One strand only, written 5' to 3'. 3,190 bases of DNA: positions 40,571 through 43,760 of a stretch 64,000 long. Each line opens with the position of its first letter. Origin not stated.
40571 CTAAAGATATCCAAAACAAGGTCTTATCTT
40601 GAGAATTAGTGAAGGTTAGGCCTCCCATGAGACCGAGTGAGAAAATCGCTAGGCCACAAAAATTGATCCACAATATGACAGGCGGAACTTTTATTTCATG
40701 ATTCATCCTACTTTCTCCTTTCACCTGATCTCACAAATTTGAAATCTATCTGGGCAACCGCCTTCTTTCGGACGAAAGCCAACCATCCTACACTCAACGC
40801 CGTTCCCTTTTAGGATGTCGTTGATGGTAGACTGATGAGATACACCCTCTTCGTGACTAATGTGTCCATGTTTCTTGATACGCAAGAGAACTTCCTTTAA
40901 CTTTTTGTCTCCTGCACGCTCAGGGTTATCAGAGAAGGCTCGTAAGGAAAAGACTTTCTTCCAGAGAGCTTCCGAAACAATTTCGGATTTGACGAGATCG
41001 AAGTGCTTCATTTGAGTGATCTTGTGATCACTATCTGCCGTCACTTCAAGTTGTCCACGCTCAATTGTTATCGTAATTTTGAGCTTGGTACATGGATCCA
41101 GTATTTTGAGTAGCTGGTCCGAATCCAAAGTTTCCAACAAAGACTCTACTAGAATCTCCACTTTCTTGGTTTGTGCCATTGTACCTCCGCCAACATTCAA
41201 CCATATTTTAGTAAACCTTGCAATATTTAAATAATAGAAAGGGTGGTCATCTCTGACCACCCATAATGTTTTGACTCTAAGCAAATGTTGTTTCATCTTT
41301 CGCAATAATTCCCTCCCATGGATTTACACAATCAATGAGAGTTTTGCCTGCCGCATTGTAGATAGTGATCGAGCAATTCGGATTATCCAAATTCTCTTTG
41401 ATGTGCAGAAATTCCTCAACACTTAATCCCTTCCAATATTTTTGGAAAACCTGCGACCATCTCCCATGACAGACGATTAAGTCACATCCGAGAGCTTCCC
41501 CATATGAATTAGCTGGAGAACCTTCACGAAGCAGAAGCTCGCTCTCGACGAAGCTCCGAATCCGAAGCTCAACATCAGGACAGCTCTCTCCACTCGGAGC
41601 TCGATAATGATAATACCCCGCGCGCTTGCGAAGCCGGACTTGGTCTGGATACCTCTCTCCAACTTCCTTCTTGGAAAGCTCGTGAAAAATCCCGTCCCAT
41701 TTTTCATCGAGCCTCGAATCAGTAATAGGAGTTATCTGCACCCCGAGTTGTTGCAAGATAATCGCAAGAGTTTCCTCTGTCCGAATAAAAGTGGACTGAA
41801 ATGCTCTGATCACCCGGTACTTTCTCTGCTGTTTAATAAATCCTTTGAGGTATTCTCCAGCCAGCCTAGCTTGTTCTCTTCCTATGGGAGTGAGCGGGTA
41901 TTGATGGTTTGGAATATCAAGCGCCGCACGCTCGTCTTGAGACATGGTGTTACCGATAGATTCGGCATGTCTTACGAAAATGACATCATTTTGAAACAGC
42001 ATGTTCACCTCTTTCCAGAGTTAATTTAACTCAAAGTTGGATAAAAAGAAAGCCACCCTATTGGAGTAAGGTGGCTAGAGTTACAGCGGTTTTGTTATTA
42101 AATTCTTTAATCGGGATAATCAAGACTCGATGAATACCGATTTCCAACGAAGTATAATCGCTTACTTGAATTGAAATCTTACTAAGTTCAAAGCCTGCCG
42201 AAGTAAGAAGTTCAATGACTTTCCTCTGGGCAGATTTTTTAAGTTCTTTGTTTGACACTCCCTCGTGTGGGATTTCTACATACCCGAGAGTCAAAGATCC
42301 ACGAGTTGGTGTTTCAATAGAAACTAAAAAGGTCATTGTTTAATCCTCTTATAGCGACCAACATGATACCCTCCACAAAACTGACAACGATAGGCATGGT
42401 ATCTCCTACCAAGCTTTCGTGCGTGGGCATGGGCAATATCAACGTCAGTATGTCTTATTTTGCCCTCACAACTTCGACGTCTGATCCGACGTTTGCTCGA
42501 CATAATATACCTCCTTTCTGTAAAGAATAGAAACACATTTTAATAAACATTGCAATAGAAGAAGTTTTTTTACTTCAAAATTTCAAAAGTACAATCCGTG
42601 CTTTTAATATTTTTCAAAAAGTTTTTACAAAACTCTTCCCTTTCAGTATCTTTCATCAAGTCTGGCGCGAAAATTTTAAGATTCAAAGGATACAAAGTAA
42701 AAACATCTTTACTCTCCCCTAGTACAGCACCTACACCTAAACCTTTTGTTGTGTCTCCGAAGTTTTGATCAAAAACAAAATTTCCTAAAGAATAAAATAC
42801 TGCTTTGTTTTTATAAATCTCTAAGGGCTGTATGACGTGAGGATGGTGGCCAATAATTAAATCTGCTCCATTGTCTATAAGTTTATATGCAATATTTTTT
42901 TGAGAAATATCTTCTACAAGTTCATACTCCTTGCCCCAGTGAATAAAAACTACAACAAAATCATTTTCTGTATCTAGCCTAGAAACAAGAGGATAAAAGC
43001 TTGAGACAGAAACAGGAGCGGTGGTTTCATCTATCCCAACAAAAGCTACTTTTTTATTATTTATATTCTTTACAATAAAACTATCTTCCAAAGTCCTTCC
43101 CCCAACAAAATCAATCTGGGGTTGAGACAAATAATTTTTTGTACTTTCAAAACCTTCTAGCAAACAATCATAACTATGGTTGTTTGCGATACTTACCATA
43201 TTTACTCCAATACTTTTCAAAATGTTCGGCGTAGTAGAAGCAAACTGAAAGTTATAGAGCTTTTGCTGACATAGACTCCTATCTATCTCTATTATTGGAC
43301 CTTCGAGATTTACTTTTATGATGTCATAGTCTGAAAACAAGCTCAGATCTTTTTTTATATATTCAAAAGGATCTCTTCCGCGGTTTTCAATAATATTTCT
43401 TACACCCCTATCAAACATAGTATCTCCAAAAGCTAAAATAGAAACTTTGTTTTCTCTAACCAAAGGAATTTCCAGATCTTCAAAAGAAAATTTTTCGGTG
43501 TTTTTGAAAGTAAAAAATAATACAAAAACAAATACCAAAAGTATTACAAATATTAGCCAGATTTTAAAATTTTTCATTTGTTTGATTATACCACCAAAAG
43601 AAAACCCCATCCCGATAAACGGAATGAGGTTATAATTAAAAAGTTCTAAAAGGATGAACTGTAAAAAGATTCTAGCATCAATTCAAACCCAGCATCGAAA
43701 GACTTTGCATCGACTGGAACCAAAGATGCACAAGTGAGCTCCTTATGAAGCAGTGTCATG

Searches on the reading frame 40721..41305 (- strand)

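Call 3: search_protein_families(library=pfam, proteins=[window:40721-41305:-], max_evalue=0.1)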
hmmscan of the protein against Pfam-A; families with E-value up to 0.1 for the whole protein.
window:40721-41305:- (194 aa): 0 families

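Call 4: search_protein_families(library=padloc, proteins=[window:40721-41305:-], max_evalue=0.1)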
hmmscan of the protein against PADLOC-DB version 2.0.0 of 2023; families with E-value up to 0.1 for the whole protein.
window:40721-41305:- (194 aa): 0 families

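Call 7: search_protein_families(library=phrogs, proteins=[window:40721-41305:-], max_evalue=0.1)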
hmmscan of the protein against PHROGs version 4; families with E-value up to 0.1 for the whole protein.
window:40721-41305:- (194 aa): 1 family
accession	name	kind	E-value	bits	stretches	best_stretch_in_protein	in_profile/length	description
phrog_29863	-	unknown function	0.068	14.6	0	46-70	62-86/101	-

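Call 21: search_protein_families(library=ncbifam, proteins=[window:40721-41305:-], max_evalue=0.1)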
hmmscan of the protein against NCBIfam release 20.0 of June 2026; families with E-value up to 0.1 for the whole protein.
window:40721-41305:- (194 aa): 2 families
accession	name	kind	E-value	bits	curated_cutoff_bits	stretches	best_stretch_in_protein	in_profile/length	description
TIGR03534.1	RF_mod_PrmC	equivalog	0.013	15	199.1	1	24-90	47-117/253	peptide chain release factor N(5)-glutamine methyltransferase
NF003516.0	PRK05182.2-2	equivalog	0.032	13.4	353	1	46-157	107-212/315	DNA-directed RNA polymerase subunit alpha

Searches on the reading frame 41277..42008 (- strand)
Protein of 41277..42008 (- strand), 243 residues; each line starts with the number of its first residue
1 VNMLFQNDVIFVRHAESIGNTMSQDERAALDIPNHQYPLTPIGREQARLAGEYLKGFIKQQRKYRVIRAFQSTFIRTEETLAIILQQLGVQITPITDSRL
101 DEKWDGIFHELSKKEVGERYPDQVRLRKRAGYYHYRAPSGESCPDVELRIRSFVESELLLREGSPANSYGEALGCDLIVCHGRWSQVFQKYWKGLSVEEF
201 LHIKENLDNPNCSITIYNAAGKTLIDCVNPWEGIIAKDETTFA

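Call 3: search_protein_families(library=pfam, proteins=[window:41277-42008:-], max_evalue=0.1)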
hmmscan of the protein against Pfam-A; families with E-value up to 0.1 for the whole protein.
window:41277-42008:- (243 aa): 1 family
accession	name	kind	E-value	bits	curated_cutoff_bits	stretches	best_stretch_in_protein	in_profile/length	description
PF00300.27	His_Phos_1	-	1.3e-21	77.6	21.7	1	9-220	1-182/194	Histidine phosphatase superfamily (branch 1)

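Call 4: search_protein_families(library=padloc, proteins=[window:41277-42008:-], max_evalue=0.1)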
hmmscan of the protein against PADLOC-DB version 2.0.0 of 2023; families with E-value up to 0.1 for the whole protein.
window:41277-42008:- (243 aa): 0 families

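Call 7: search_protein_families(library=phrogs, proteins=[window:41277-42008:-], max_evalue=0.1)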
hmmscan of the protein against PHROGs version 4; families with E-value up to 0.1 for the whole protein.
window:41277-42008:- (243 aa): 1 family
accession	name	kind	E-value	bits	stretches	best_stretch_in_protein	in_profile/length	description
phrog_12933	-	unknown function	4.1e-12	47.5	1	8-215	3-183/197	-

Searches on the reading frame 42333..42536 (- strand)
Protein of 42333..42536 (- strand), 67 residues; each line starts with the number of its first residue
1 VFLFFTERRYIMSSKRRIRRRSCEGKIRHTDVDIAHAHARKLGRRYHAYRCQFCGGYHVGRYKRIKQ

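Call 3: search_protein_families(library=pfam, proteins=[window:42333-42536:-], max_evalue=0.1)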
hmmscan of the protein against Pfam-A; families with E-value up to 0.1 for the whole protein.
window:42333-42536:- (67 aa): 0 families

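Call 4: search_protein_families(library=padloc, proteins=[window:42333-42536:-], max_evalue=0.1)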
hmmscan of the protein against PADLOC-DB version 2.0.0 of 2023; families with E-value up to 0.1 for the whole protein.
window:42333-42536:- (67 aa): 0 families

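Call 7: search_protein_families(library=phrogs, proteins=[window:42333-42536:-], max_evalue=0.1)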
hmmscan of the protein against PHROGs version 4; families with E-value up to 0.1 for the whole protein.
window:42333-42536:- (67 aa): 2 families
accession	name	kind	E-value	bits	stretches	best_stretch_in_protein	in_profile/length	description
phrog_14788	-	unknown function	7.1e-12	46.6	1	12-63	1-58/71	-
phrog_15216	-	unknown function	0.00021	22.3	1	19-64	11-63/78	-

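Call 21: search_protein_families(library=ncbifam, proteins=[window:42333-42536:-], max_evalue=0.1)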
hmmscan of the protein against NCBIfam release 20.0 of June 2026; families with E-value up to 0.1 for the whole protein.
window:42333-42536:- (67 aa): 1 family
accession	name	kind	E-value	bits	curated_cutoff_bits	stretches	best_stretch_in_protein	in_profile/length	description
NF011454.0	PRK14873.1-4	equivalog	0.05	11.9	951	1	18-58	378-418/651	primosomal protein N'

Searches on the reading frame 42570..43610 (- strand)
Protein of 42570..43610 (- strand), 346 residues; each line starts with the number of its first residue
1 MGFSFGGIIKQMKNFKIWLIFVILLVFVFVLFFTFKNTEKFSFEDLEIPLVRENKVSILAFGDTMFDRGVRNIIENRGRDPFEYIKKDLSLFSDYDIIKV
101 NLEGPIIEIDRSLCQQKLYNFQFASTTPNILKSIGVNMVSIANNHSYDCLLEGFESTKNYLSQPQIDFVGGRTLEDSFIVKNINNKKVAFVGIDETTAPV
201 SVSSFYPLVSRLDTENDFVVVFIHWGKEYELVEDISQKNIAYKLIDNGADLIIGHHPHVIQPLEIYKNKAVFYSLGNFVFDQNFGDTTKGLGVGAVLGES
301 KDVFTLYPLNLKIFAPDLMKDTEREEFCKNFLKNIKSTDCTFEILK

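Call 3: search_protein_families(library=pfam, proteins=[window:42570-43610:-], max_evalue=0.1)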
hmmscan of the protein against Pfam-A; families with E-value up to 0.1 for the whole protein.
window:42570-43610:- (346 aa): 1 family
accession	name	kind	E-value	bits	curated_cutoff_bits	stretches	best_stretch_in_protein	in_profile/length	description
PF09587.15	PGA_cap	-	1.4e-53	182.4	27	1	58-282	2-255/255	Bacterial capsule synthesis protein PGA_cap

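Call 4: search_protein_families(library=padloc, proteins=[window:42570-43610:-], max_evalue=0.1)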
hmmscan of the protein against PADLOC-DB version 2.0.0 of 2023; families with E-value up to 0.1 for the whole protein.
window:42570-43610:- (346 aa): 0 families

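Call 50: find_related_loci(query=window:42570-43610:-, collection=genome_contigs, flank=8000)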
Query window:42570-43610:- (346 aa) in genome_contigs; peptide patterns used: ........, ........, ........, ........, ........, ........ (x = any residue, [..] = any of these).
401 stretches matched a pattern; 179 encode a relative of the query (tblastn E <= 1e-3); the best 80 are kept; 79 distinct loci.
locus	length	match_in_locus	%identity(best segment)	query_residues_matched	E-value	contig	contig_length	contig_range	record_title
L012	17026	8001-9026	86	5-346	0e+0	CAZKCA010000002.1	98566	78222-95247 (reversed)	MAG TPA_asm: uncultured Candidatus Saccharibacteria bacterium isolate SRP290908_co1_94 genome assembly, contig: NODE_187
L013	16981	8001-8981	59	17-344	5e-132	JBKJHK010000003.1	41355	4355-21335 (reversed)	MAG: Parcubacteria group bacterium isolate ant_bin.105 S1Ck117_3758227_flag_1_multi_11.0000_len_41355, whole genome shot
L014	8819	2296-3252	59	27-344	3e-131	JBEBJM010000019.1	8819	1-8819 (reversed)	MAG: Nitrospira sp. isolate SF2_9 NODE_3399_length_8819_cov_5.007913, whole genome shotgun sequence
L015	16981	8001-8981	60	16-346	7e-131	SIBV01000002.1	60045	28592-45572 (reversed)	MAG: Candidatus Zambryskibacteria bacterium isolate Baikal-deep-G185 BACOMB-C1880, whole genome shotgun sequence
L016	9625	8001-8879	68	58-344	6e-131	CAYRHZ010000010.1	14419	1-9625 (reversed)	MAG TPA_asm: uncultured Candidatus Saccharibacteria bacterium isolate SRP286056_co1_489 genome assembly, contig: NODE_52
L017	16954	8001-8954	57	12-344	1e-127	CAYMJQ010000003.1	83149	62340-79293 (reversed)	MAG TPA_asm: uncultured Candidatus Saccharibacteria bacterium isolate SRP329715_co2_189 genome assembly, contig: NODE_59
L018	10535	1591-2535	58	18-342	2e-127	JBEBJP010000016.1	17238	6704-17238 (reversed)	MAG: Parcubacteria group bacterium isolate SF2_12 NODE_1322_length_17238_cov_15.322714, whole genome shotgun sequence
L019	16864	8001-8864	65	57-344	6e-127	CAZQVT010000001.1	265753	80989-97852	MAG TPA_asm: uncultured Candidatus Saccharibacteria bacterium isolate SRP285395_co1_397 genome assembly, contig: NODE_22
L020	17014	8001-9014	57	7-344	1e-127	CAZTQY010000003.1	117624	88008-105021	MAG TPA_asm: uncultured Candidatus Saccharibacteria bacterium isolate SRP285395_co2_142 genome assembly, contig: NODE_17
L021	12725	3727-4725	56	12-346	4e-127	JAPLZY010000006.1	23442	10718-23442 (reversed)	MAG: Candidatus Zambryskiibacteriota bacterium isolate LacPavin_0818_WC40_MAG_41_17 LacPavin_0818_WC40_scaffold_1278575,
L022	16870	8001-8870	64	56-345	9e-126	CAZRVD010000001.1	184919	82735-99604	MAG TPA_asm: uncultured Candidatus Saccharibacteria bacterium isolate SRP178908_co1_5 genome assembly, contig: NODE_21_l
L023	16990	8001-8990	57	18-344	3e-125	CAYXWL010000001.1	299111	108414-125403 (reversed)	MAG TPA_asm: uncultured Candidatus Saccharibacteria bacterium isolate SRP135725_co2_296 genome assembly, contig: k141_54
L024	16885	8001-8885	61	50-344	8e-125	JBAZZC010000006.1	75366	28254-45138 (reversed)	MAG: Candidatus Paceibacterota bacterium isolate SO_2017_GW1_97 NODE_2017_length_75366_cov_1.482037_OW334_2017, whole ge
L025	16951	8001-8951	60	24-344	2e-123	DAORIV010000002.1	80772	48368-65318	MAG TPA_asm: Parcubacteria group bacterium isolate AMR_MDS_5568 NODE_39_length_80772_cov_13.370442, whole genome shotgun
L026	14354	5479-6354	63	53-344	3e-123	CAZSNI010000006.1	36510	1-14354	MAG TPA_asm: uncultured Candidatus Saccharibacteria bacterium isolate SRP286056_co1_435 genome assembly, contig: NODE_12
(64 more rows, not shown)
